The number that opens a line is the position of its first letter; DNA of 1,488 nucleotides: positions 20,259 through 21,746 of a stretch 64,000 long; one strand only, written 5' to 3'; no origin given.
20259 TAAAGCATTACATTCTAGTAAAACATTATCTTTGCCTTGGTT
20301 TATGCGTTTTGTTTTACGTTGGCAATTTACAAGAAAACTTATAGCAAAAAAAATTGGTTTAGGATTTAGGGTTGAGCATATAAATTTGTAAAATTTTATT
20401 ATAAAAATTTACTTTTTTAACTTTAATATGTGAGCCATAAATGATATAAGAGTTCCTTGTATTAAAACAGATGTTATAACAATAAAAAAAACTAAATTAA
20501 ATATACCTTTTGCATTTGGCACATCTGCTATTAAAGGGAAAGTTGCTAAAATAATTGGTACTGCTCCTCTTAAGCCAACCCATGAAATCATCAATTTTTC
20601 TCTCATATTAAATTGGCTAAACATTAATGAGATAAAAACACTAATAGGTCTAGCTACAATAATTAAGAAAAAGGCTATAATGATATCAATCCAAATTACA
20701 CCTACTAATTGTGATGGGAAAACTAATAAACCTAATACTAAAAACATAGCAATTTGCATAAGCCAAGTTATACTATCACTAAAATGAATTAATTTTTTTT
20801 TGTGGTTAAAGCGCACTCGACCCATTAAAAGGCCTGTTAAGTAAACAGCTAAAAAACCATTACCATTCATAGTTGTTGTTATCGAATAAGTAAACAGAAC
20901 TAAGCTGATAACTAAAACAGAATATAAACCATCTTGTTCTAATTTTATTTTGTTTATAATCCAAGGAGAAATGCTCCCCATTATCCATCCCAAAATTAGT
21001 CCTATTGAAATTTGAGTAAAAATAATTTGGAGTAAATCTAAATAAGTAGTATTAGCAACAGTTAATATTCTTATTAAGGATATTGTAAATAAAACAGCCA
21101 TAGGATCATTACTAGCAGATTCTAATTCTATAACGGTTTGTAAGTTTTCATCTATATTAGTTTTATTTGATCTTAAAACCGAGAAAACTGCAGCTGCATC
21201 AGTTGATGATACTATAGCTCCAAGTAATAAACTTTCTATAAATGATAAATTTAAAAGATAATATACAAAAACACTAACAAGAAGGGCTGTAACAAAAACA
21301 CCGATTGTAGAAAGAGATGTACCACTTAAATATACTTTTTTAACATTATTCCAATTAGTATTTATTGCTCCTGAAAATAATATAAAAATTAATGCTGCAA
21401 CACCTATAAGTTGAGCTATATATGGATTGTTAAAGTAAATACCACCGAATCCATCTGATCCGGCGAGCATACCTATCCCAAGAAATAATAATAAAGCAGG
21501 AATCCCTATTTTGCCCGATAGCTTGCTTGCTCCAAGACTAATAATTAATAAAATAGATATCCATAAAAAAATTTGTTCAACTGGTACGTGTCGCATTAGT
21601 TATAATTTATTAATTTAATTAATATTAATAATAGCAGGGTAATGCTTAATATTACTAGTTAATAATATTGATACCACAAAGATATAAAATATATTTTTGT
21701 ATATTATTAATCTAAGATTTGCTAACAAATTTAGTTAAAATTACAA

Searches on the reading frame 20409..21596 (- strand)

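Call 39: search_protein_families(library=ncbifam, proteins=[window:20409-21596:-], max_evalue=0.01)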
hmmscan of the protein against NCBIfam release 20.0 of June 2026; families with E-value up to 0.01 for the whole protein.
window:20409-21596:- (395 aa): 6 families
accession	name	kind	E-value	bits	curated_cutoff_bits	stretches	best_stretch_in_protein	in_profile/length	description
NF003716.0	PRK05326.1-3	equivalog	5.4e-154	513.3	355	1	6-394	4-392/499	potassium/proton antiporter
NF003715.0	PRK05326.1-2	equivalog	2.2e-134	449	309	1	6-393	4-391/595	potassium/proton antiporter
NF003714.0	PRK05326.1-1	equivalog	1.2e-106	357.4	471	1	4-393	4-392/577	potassium/proton antiporter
TIGR00831.1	a_cpa1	equivalog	3.2e-16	59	279.6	1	15-385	6-401/525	Na+/H+ antiporter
TIGR00840.1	b_cpa1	equivalog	2.7e-13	49.2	251.25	1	98-395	102-419/559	sodium/hydrogen exchanger 3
TIGR00932.1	2a37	subfamily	6e-08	32.5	238.3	1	23-287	7-269/275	monovalent cation:proton antiporter-2 (CPA2) family protein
